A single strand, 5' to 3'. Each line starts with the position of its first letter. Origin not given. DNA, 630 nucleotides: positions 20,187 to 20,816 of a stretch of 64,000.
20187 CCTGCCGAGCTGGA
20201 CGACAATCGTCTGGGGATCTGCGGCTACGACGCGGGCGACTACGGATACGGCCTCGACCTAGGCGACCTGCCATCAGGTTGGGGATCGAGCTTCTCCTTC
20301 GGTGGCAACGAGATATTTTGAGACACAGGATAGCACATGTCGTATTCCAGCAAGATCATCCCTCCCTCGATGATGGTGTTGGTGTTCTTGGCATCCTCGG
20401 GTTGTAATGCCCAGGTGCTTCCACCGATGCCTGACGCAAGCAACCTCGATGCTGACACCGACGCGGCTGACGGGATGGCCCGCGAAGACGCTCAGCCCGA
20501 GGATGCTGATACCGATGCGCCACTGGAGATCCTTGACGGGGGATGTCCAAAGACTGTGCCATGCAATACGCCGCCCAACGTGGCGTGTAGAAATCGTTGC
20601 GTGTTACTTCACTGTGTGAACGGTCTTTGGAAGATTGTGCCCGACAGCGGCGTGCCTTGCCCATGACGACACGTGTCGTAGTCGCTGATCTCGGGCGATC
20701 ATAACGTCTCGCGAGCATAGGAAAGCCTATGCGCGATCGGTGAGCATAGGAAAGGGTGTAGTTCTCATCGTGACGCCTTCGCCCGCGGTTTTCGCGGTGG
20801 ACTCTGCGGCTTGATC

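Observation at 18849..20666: Low-GC (~50%) two-gene islet encoding a neprosin (DUF239) family lipoprotein and a small Cys-rich lipoprotein, sandwiched between IS fragments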

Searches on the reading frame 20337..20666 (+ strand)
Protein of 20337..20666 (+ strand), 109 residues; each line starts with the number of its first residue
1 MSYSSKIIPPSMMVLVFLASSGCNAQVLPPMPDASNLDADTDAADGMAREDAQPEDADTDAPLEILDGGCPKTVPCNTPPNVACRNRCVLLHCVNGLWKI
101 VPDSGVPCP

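Call 4: search_protein_families(library=pfam, proteins=[window:20337-20666:+], max_evalue=0.1)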
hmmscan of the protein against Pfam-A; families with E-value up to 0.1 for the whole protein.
window:20337-20666:+ (109 aa): 0 families

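Call 6: search_solved_structures(query=window:20337-20666:+, max_evalue=10, show_alignments=1)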
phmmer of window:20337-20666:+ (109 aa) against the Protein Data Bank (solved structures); distinct sequences matched with E-value up to 10: 7.
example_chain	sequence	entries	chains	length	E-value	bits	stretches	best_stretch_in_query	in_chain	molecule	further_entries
7emf_V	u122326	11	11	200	0.7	13.7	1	19-56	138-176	Mediator of RNA polymerase II transcription subunit 22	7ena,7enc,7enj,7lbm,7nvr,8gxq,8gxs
9v6l_D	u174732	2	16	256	0.89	13.4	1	11-63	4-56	Biofilm formation protein PslD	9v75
3hi4_A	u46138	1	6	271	2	12.2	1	20-84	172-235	Arylesterase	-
3t4u_A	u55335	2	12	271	2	12.2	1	20-84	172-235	Arylesterase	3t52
3ia2_A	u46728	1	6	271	2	12.2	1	20-84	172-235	Arylesterase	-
3hea_A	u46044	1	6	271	2.1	12.2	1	20-84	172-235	Arylesterase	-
1va4_A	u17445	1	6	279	2.1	12.1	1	20-84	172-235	Arylesterase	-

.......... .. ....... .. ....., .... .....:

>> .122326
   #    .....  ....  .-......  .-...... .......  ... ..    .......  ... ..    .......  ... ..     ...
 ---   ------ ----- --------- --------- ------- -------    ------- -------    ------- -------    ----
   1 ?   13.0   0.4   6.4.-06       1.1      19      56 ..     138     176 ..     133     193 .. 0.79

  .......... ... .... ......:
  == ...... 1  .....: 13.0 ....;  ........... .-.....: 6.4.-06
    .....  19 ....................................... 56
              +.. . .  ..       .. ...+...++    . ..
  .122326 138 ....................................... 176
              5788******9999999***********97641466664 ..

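Call 8: find_homologous_proteins(query=window:20337-20666:+, max_evalue=0.01)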
Query window:20337-20666:+: 1 candidates shared short words with the query, none scored E <= 0.01.

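Call 18: list_cluster_members(proteins=[P0001, window:20337-20666:+, window:20370-20666:+])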
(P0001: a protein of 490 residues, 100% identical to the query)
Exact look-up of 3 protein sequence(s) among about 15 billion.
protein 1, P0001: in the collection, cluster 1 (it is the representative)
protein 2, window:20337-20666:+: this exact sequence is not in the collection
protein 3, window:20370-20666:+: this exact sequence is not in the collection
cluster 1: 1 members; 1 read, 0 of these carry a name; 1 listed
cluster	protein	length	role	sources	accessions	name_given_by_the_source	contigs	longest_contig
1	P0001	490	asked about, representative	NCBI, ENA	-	-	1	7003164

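Call 63: search_protein_representatives(protein=window:20337-20663:+)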
Query: 109 residues. Proteins with E-value up to 0.001 (for the whole library): 2; up to 1e-10: 0; up to 1e-30: 0. The best 2 are listed.
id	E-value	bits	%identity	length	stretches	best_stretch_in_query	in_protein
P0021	7.6e-05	39.4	29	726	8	57-107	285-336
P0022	8.1e-04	36.1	32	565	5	56-105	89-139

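Call 68: search_protein_families(library=padloc, proteins=[window:20337-20666:+], max_evalue=0.01)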
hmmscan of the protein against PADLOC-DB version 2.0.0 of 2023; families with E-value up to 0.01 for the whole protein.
window:20337-20666:+ (109 aa): 0 families

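Call 80: predict_structure(protein=window:20337-20663:+)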
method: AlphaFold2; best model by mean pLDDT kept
length: 109 residues; sequences in the alignment: 1
mean_pLDDT: 51.5   pTM: 0.26
mean pLDDT of the five models: 51.5, 49.1, 46.5, 46.4, 44.7
residues with pLDDT >= 90: 0; 70-90: 1; 50-70: 67; < 50: 41
segments of 3 or more residues with pLDDT < 50: 12-37, 59-65
pLDDT, mean of each block of 10 residues (from residue 1): 51 41 39 48 59 51 49 58 55 64 51
secondary structure, 60 per line:
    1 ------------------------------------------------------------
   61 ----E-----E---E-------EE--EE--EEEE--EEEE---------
elements in order: E91-94 E97-100

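Call 83: search_protein_families(library=ncbifam, proteins=[window:20337-20666:+], max_evalue=0.01)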
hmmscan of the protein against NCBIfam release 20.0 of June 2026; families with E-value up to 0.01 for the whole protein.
window:20337-20666:+ (109 aa): 0 families

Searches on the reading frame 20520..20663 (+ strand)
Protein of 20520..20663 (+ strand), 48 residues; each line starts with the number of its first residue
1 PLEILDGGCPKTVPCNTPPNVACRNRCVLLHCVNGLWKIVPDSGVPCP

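Call 43: find_homologous_proteins(query=A3, max_evalue=10)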
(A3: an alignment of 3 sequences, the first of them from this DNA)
Query A3 (3 sequences): 3 candidates shared short words with the query, none scored E <= 10.
